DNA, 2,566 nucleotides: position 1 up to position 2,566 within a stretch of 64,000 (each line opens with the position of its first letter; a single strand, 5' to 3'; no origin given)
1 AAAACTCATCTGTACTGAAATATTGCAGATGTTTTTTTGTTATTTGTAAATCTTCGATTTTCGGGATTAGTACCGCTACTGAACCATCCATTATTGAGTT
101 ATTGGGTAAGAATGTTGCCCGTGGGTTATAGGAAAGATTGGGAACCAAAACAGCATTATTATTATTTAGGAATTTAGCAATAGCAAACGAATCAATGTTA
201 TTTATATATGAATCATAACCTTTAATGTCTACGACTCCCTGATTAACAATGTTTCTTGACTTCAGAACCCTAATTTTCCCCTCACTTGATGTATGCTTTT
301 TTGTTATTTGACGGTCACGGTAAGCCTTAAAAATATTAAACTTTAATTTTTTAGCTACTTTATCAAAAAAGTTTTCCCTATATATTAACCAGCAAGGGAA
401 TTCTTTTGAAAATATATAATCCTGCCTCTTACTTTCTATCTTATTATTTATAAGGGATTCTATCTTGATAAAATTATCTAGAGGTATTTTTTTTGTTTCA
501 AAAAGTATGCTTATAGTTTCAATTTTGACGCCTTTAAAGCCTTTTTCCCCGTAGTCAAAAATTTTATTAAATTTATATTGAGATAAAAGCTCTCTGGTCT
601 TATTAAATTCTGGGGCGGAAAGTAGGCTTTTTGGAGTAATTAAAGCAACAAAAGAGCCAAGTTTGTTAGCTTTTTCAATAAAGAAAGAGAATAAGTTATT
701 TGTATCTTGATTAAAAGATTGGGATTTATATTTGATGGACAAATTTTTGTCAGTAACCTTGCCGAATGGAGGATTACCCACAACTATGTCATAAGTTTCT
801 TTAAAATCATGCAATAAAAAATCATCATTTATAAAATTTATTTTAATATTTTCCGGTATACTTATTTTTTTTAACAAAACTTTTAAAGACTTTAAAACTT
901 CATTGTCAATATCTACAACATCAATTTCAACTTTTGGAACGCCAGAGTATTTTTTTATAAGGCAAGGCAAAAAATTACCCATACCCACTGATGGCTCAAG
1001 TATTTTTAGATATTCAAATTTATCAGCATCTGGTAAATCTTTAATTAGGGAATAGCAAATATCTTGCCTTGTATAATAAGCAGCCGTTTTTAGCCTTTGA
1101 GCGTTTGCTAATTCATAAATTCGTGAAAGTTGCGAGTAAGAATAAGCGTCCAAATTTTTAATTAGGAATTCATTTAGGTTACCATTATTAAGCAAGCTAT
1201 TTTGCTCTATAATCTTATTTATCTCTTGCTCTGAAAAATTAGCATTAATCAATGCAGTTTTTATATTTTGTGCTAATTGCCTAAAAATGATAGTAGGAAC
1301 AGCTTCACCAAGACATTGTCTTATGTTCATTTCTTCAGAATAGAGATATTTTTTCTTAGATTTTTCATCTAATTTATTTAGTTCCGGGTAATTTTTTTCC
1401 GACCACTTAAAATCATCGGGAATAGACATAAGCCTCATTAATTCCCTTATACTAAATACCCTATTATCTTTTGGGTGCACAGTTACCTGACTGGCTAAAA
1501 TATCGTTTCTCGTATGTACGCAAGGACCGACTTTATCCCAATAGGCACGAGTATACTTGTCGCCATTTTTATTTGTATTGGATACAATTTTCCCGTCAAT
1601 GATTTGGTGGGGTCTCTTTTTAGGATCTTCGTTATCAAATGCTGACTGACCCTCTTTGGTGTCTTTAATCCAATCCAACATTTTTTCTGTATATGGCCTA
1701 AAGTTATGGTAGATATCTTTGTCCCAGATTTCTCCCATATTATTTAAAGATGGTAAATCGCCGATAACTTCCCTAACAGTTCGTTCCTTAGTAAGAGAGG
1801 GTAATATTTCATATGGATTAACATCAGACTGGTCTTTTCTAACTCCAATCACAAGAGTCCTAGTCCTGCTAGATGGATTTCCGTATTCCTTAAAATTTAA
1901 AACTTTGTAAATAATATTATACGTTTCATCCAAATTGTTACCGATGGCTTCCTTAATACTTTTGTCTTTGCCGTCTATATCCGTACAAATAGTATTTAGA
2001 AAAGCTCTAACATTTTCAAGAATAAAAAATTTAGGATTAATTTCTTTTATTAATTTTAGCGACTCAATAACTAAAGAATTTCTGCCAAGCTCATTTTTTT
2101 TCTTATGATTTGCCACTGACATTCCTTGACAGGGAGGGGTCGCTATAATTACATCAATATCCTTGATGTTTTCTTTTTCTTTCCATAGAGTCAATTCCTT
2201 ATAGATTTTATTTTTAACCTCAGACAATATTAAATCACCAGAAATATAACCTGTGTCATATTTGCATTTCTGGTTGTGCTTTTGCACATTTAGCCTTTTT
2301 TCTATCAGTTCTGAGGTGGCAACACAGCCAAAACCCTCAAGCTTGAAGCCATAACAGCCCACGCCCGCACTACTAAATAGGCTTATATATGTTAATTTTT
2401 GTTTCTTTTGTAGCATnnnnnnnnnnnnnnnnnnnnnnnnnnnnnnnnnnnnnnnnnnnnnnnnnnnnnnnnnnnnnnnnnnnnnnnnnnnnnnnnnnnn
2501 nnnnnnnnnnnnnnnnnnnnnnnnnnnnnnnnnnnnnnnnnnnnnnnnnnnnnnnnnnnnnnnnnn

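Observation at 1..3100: AT-rich island with a fused C5-cytosine + N6-adenine DNA methyltransferase running off the window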

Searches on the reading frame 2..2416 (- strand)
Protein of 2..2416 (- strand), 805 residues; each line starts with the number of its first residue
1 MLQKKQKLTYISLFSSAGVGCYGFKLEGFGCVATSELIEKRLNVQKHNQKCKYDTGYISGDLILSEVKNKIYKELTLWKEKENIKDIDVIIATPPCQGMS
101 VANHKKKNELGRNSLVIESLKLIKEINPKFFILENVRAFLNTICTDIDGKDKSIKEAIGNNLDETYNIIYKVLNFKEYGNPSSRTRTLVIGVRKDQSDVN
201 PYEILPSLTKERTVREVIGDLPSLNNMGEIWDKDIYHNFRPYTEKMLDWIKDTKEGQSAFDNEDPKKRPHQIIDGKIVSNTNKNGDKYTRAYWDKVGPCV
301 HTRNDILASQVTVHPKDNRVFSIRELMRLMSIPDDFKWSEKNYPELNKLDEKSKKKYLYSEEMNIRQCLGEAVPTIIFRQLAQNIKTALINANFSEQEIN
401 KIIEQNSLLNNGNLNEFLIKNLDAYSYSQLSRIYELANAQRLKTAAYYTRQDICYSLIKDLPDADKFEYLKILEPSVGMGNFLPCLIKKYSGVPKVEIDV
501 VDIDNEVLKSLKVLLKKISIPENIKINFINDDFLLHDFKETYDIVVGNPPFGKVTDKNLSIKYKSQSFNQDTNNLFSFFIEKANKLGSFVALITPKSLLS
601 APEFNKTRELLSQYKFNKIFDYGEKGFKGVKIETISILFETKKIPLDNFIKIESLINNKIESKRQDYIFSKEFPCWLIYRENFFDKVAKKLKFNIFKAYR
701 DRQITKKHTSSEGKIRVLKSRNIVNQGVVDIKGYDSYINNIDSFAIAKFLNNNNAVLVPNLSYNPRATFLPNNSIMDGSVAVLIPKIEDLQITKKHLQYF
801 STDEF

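Call 7: search_protein_families(library=pfam, proteins=[window:2-2416:-], max_evalue=0.01)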
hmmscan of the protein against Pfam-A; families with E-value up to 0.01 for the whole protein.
window:2-2416:- (805 aa): 4 families
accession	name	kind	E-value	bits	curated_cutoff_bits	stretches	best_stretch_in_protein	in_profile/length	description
PF00145.23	DNA_methylase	-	2.7e-41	142.5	22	1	9-343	2-300/324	C-5 cytosine-specific DNA methylase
PF07669.17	Eco57I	-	4.7e-14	53.3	25.3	1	516-625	44-169/171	Eco57I restriction-modification methylase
PF05175.20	MTS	-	0.00017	21.7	23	1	493-560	53-117/170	Methyltransferase small domain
PF01170.24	UPF0020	-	0.0034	17.5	22.3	0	496-560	77-140/197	RMKL-like, methyltransferase domain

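Call 10: find_homologous_proteins(query=window:2-2416:-, max_evalue=1e-10)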
Query window:2-2416:- (805 aa): 5588 proteins with E <= 1e-10 among 8000 candidates; the best 120 are listed.
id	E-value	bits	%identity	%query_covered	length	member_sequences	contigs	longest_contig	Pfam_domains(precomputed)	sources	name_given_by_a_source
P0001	0.0e+0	1805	100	100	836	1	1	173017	PF00145.24,PF07669.18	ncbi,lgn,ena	-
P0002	0.0e+0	1643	89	100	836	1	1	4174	PF05175.21,PF00145.24,PF07669.18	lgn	-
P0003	0.0e+0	1159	63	100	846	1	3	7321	PF00145.24,PF07669.18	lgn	-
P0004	0.0e+0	1152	63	100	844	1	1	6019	PF00145.24,PF02384.23,PF07669.18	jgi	-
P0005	0.0e+0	1150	63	99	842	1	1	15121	PF00145.24,PF07669.18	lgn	-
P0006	0.0e+0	1144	63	100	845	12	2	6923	PF00145.24,PF02384.23,PF07669.18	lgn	-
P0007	0.0e+0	1143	63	100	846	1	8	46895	PF00145.24,PF07669.18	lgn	-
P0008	0.0e+0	1142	62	100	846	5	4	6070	PF00145.24,PF02384.23,PF07669.18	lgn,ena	-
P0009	0.0e+0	1140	65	100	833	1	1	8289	PF00145.24,PF07669.18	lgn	-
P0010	0.0e+0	1140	62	100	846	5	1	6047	PF00145.24,PF02384.23,PF07669.18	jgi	jgi:DNA (cytosine-5)-methyltransferase 1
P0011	0.0e+0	1138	63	100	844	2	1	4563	PF00145.24,PF02384.23,PF07669.18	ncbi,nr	ncbi:MAG TPA: DNA cytosine methyltransferase [Ignavibacteria bacterium]|nr:DNA cytosine methyltransf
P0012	0.0e+0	1137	62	100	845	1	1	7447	PF00145.24,PF02384.23,PF07669.18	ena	-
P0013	0.0e+0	1135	62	100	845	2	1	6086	PF00145.24,PF02384.23,PF07669.18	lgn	-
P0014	0.0e+0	1131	62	100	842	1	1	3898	PF00145.24,PF07669.18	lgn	-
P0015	0.0e+0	1131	62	100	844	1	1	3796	PF00145.24,PF02384.23,PF07669.18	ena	-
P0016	0.0e+0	1131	62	100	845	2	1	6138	PF00145.24,PF02384.23,PF07669.18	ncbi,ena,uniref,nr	ncbi:MAG: restriction endonuclease [Candidatus Doudnabacteria bacterium CG10_big_fil_rev_8_21_14_0_1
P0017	0.0e+0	1129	62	100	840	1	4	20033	PF00145.24,PF07669.18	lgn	-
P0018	0.0e+0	1129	62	100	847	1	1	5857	PF00145.24,PF07669.18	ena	-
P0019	0.0e+0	1127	62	100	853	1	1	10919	PF00145.24,PF02384.23,PF07669.18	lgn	-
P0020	0.0e+0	1126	63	100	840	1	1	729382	PF00145.24,PF02384.23,PF07669.18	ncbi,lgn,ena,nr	ncbi:MAG: DNA (cytosine-5-)-methyltransferase [Patescibacteria group bacterium]|nr:DNA (cytosine-5-)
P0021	0.0e+0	1125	63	100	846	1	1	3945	PF00145.24,PF07669.18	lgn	-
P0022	0.0e+0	1125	63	100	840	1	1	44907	PF00145.24,PF02384.23,PF07669.18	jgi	jgi:DNA (cytosine-5)-methyltransferase 1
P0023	0.0e+0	1125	63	99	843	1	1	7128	PF00145.24,PF07669.18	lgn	-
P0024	0.0e+0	1125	63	100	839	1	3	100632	PF00145.24,PF02384.23,PF07669.18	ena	-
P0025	0.0e+0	1124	63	99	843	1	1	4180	PF00145.24,PF07669.18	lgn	-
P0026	0.0e+0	1124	62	100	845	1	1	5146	PF00145.24,PF07669.18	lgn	-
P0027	0.0e+0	1123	62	100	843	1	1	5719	PF00145.24,PF07669.18,PF09445.17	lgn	-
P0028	0.0e+0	1123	62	100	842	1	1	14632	PF00145.24,PF07669.18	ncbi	-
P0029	0.0e+0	1123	62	100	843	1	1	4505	PF00145.24,PF02384.23,PF07669.18,PF09445.17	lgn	-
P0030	0.0e+0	1122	62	100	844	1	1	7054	PF00145.24,PF07669.18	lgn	-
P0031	0.0e+0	1122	62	100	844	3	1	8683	PF00145.24,PF07669.18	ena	-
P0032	0.0e+0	1122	60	99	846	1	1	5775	PF00145.24,PF02384.23,PF07669.18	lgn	-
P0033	0.0e+0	1122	62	99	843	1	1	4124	PF00145.24,PF07669.18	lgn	-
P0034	0.0e+0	1122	62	100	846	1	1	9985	PF00145.24,PF07669.18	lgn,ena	-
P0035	0.0e+0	1120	60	100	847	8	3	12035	PF00145.24,PF07669.18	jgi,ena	-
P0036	0.0e+0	1119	63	100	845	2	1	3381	PF00145.24,PF02384.23,PF07669.18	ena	-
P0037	0.0e+0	1119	62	100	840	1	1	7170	PF00145.24,PF02384.23,PF07669.18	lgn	-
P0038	0.0e+0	1119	62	100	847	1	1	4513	PF00145.24,PF07669.18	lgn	-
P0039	0.0e+0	1119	62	99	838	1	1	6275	PF00145.24,PF02384.23,PF07669.18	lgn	-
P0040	0.0e+0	1119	62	99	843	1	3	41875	PF00145.24,PF02384.23,PF07669.18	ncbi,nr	ncbi:MAG: DNA (cytosine-5-)-methyltransferase [Candidatus Pacebacteria bacterium]|nr:DNA (cytosine-5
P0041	0.0e+0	1118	63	100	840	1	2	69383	PF00145.24,PF02384.23,PF07669.18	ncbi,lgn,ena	-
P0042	0.0e+0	1118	61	100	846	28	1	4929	PF00145.24,PF07669.18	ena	-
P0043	0.0e+0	1118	62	100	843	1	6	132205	PF00145.24,PF02384.23,PF07669.18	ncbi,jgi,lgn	jgi:DNA (cytosine-5)-methyltransferase 1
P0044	0.0e+0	1117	62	100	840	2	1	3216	PF05175.21,PF00145.24,PF02384.23,PF07669.18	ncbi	-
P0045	0.0e+0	1116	62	100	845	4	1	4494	PF00145.24,PF07669.18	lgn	-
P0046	0.0e+0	1115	60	100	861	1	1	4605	PF00145.24,PF07669.18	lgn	-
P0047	0.0e+0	1114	62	100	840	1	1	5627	PF00145.24,PF02384.23,PF07669.18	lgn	-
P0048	0.0e+0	1114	61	100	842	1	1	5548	PF00145.24,PF07669.18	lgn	-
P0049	0.0e+0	1114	62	100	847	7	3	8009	PF00145.24,PF02384.23,PF07669.18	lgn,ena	-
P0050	0.0e+0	1114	60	99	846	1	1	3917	PF00145.24,PF07669.18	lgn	-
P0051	0.0e+0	1114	62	100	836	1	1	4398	PF00145.24,PF07669.18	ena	-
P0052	0.0e+0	1113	61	100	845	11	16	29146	PF00145.24,PF07669.18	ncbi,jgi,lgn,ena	-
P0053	0.0e+0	1112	62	100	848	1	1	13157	PF00145.24,PF07669.18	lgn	-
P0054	0.0e+0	1112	62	100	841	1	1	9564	PF00145.24,PF02384.23,PF07669.18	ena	-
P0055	0.0e+0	1111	62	99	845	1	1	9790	PF00145.24,PF02384.23,PF07669.18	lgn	-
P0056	0.0e+0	1111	61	100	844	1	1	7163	PF00145.24,PF07669.18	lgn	-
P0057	0.0e+0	1111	62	99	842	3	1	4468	PF00145.24,PF02384.23,PF07669.18,PF09445.17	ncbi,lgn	-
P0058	0.0e+0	1111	60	100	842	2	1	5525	PF00145.24,PF07669.18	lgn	-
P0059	0.0e+0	1111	61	100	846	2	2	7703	PF00145.24,PF07669.18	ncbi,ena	-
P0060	0.0e+0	1110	61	100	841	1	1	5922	PF00145.24,PF02384.23,PF07669.18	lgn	-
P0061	0.0e+0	1110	63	100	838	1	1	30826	PF00145.24,PF07669.18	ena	-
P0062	0.0e+0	1109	64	100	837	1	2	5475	PF05175.21,PF00145.24,PF07669.18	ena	-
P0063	0.0e+0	1109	62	100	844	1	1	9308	PF00145.24,PF07669.18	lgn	-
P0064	0.0e+0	1108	62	100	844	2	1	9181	PF00145.24,PF07669.18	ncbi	-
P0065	0.0e+0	1107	61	100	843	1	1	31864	PF00145.24,PF07669.18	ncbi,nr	ncbi:MAG: DNA (cytosine-5-)-methyltransferase, partial [Candidatus Uhrbacteria bacterium]|nr:DNA (cy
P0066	0.0e+0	1106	61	100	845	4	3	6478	PF00145.24,PF07669.18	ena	-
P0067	0.0e+0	1106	61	100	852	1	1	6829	PF00145.24,PF02384.23,PF07669.18,PF09445.17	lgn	-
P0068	0.0e+0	1106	63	100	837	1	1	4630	PF05175.21,PF00145.24,PF07669.18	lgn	-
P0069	0.0e+0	1106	61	100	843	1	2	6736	PF00145.24,PF02384.23,PF07669.18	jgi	jgi:DNA (cytosine-5)-methyltransferase 1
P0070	0.0e+0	1106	61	100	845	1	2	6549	PF00145.24,PF02384.23,PF07669.18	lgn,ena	-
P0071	0.0e+0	1106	61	100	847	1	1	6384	PF00145.24,PF02384.23,PF07669.18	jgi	-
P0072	0.0e+0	1106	61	100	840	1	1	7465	PF00145.24,PF07669.18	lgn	-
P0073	0.0e+0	1105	62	100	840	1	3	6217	PF00145.24,PF02384.23,PF07669.18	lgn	-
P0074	0.0e+0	1105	62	99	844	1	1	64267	PF00145.24,PF02384.23,PF07669.18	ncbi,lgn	-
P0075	0.0e+0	1105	60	100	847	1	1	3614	PF00145.24,PF07669.18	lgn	-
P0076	0.0e+0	1105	62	100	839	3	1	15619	PF00145.24,PF07669.18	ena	-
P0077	0.0e+0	1104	61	100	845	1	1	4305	PF00145.24,PF02384.23,PF07669.18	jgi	-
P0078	0.0e+0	1104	61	100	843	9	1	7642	PF00145.24,PF07669.18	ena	-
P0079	0.0e+0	1104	62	100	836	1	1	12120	PF00145.24,PF07669.18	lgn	-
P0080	0.0e+0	1104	62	99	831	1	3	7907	PF00145.24,PF07669.18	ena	-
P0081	0.0e+0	1104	62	100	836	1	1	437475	PF00145.24,PF07669.18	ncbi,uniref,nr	ncbi:DNA cytosine methyltransferase [Flavobacterium johnsoniae]|uniref:site-specific DNA-methyltrans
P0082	0.0e+0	1103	61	100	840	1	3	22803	PF00145.24,PF07669.18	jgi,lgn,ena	-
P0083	0.0e+0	1103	59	100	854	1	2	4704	PF00145.24,PF02384.23,PF07669.18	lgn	-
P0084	0.0e+0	1103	61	100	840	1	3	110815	PF00145.24,PF02384.23,PF07669.18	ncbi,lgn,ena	-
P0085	0.0e+0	1102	61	100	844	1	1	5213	PF00145.24,PF07669.18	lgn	-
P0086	0.0e+0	1102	61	100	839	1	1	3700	PF00145.24,PF02384.23,PF07669.18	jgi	jgi:DNA (cytosine-5)-methyltransferase 1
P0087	0.0e+0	1102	61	100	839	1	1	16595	PF00145.24,PF02384.23,PF07669.18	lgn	-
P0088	0.0e+0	1101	62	99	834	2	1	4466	PF00145.24,PF07669.18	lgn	-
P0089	0.0e+0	1101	63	100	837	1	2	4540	PF00145.24,PF07669.18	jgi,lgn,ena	jgi:DNA (cytosine-5)-methyltransferase 1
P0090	0.0e+0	1101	60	100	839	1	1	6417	PF00145.24,PF07669.18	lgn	-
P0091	0.0e+0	1101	61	100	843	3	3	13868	PF00145.24,PF02384.23,PF07669.18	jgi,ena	-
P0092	0.0e+0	1101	60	100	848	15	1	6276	PF00145.24,PF02384.23,PF07669.18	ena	-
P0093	0.0e+0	1101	61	100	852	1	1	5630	PF00145.24,PF02384.23,PF07669.18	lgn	-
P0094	0.0e+0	1101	60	99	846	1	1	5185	PF00145.24,PF07669.18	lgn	-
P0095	0.0e+0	1100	63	100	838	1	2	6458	PF05175.21,PF00145.24,PF07669.18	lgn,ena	-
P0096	0.0e+0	1100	61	100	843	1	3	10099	PF00145.24,PF02384.23,PF07669.18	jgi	-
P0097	0.0e+0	1100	61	100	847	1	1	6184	PF00145.24,PF02384.23,PF07669.18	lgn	-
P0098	0.0e+0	1100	61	100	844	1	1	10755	PF00145.24,PF02384.23,PF07669.18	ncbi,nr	ncbi:MAG: DNA (cytosine-5-)-methyltransferase [Candidatus Nomurabacteria bacterium]|nr:DNA (cytosine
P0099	0.0e+0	1099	60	100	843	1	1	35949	PF00145.24,PF02384.23,PF07669.18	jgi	jgi:DNA (cytosine-5)-methyltransferase 1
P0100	0.0e+0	1099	61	100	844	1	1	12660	PF00145.24,PF07669.18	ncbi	-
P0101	0.0e+0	1099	62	100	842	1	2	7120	PF00145.24,PF02384.23,PF07669.18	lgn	-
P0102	0.0e+0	1098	61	100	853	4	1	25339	PF00145.24,PF07669.18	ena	-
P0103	0.0e+0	1098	61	100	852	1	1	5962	PF00145.24,PF02384.23,PF07669.18,PF09445.17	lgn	-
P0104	0.0e+0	1098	61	99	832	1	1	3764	PF00145.24,PF02384.23,PF07669.18,PF09445.17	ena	-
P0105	0.0e+0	1098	61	100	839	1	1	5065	PF00145.24,PF02384.23,PF07669.18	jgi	-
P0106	0.0e+0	1098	60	100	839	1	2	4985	PF00145.24,PF07669.18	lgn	-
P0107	0.0e+0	1098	61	100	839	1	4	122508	PF00145.24,PF02384.23,PF07669.18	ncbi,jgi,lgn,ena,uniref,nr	ncbi:MAG: restriction endonuclease [Candidatus Taylorbacteria bacterium CG10_big_fil_rev_8_21_14_0_1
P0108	0.0e+0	1098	61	99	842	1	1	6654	PF00145.24,PF07669.18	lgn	-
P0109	0.0e+0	1097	61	100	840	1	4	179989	PF00145.24,PF02384.23,PF07669.18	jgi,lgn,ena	-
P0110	0.0e+0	1097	62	100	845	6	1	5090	PF00145.24,PF07669.18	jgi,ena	-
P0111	0.0e+0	1097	61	100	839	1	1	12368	PF00145.24,PF02384.23,PF07669.18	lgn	-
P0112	0.0e+0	1097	61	99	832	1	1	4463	PF00145.24,PF07669.18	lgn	-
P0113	0.0e+0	1096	61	99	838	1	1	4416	PF00145.24,PF07669.18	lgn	-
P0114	0.0e+0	1096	62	99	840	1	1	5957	PF00145.24,PF02384.23,PF07669.18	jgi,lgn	jgi:DNA (cytosine-5)-methyltransferase 1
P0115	0.0e+0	1096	61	100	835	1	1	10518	PF00145.24,PF07669.18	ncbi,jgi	jgi:DNA (cytosine-5)-methyltransferase 1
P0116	0.0e+0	1096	60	100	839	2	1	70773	PF00145.24,PF07669.18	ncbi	-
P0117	0.0e+0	1096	62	100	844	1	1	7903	PF00145.24,PF07669.18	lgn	-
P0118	0.0e+0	1096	62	100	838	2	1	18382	PF00145.24,PF07669.18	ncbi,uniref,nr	ncbi:DNA (cytosine-5)-methyltransferase 1 [Flavobacterium sp. CG_9.10]|uniref:DNA (cytosine-5-)-meth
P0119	0.0e+0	1096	62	99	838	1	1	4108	PF00145.24,PF02384.23,PF07669.18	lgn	-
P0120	0.0e+0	1095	61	100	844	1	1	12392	PF00145.24,PF02384.23,PF07669.18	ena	-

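Call 11: search_protein_families(library=ncbifam, proteins=[window:2-2416:-], max_evalue=0.01)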
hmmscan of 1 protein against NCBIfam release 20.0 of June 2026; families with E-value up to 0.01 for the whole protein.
window:2-2416:- (805 aa): 7 families
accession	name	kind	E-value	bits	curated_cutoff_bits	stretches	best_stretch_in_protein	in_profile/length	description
TIGR00675.1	dcm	superfamily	4.1e-32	112.1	100.65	1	10-340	1-304/329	DNA (cytosine-5-)-methyltransferase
NF007772.0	PRK10458.1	subfamily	8.1e-11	41.1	710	1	5-139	86-231/472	DNA cytosine methylase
NF033455.1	BREX_6_MTaseX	exception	9.7e-09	33.3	900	1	540-638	553-654/1319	BREX-6 system adenine-specific DNA-methyltransferase PglX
TIGR03533.1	L3_gln_methyl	equivalog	0.00075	18.9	229.7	1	489-554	139-202/284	50S ribosomal protein L3 N(5)-glutamine methyltransferase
TIGR03534.1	RF_mod_PrmC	equivalog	0.0051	16.3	199.1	0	468-553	88-168/253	peptide chain release factor N(5)-glutamine methyltransferase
TIGR02072.1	BioC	equivalog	0.0057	16.5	184.95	0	451-550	17-106/244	malonyl-ACP O-methyltransferase BioC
TIGR00536.1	hemK_fam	subfamily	0.008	15.3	115.5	0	492-556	135-197/286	HemK family protein methyltransferase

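Call 12: search_solved_structures(query=window:2-2416:-, max_evalue=0.001)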
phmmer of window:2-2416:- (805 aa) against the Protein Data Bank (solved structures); distinct sequences matched with E-value up to 0.001: 47.
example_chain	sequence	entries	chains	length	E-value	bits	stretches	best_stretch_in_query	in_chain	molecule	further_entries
3g7u_A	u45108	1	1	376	1.9e-12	49.4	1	83-237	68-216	Cytosine-specific methyltransferase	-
1dct_A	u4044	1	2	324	4.6e-10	41.5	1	10-222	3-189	PROTEIN (MODIFICATION METHYLASE HAEIII)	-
1fjx_A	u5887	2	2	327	2.7e-09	39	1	75-197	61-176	HHAI DNA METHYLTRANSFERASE | MODIFICATION METHYLASE HHAI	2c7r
10mh_A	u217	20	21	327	2.7e-09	39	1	75-197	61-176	PROTEIN (CYTOSINE-SPECIFIC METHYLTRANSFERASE HHAI) | HaeIII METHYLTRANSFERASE | Modification methylase HhaI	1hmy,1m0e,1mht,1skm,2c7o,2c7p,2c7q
1svu_A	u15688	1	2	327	2.7e-09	39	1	75-197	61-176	Modification methylase HhaI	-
8yf3_A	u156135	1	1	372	5e-09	38.1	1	5-338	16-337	Cytosine-specific methyltransferase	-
2uyh_A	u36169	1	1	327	5.1e-09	38.1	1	75-197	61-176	MODIFICATION METHYLASE HHAI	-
2zcj_A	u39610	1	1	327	7e-09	37.6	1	75-197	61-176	Modification methylase HhaI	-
2i9k_A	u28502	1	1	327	9.9e-09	37.1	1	75-197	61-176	Modification methylase HhaI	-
3ubt_Y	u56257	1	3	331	1.1e-08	37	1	10-222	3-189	Modification methylase HaeIII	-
2uz4_A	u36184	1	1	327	1.3e-08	36.7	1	75-197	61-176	MODIFICATION METHYLASE HHAI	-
2uyc_A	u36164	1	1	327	1.3e-08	36.7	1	75-197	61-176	MODIFICATION METHYLASE HHAI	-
2z6q_A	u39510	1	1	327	1.7e-08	36.3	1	75-197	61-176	Modification methylase HhaI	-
2z6u_A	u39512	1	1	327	1.8e-08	36.2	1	75-197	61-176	Modification methylase HhaI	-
2z6a_A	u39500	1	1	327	4.8e-08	34.8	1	75-197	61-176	Modification methylase HhaI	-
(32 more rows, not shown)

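Call 13: find_encoding_contigs(protein=P0001, flank=10000, max_places=4)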
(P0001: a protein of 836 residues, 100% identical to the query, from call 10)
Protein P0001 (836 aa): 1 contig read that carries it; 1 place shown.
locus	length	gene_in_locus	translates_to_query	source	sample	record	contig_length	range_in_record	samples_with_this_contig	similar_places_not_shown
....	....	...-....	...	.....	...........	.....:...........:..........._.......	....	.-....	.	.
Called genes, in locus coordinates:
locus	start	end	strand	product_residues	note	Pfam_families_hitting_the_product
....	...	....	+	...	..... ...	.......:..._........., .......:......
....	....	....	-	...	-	?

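Call 15: find_encoding_contigs(protein=P0081, flank=10000, max_places=2)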
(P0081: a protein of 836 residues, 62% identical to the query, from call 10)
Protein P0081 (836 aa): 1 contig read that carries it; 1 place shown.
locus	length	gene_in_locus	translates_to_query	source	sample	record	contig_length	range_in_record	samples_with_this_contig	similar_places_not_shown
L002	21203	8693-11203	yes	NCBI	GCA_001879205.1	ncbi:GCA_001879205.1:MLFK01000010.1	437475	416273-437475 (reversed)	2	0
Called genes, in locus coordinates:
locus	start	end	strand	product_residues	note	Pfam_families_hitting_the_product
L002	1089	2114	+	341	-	PF08357:SEFIR, PF13676:TIR_2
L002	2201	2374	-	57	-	PF11225:DUF3024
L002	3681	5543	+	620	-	PF07728:AAA_5 (faint)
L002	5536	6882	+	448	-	-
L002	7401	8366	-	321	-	-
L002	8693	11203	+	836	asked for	PF00145:DNA_methylase, PF07669:Eco57I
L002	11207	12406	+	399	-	-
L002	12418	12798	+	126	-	-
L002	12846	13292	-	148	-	PF03852:Vsr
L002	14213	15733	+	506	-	PF07291:MauE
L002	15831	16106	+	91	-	-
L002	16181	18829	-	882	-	PF26549:Tricorn_N (faint), PF00326:Peptidase_S9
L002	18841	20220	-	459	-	PF14322:SusD-like_3, PF12771:SusD-like_2, PF07980:SusD_RagB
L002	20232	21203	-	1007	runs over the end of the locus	PF13620:CarboxypepD_reg (weak), PF13715:CarbopepD_reg_2, PF07715:Plug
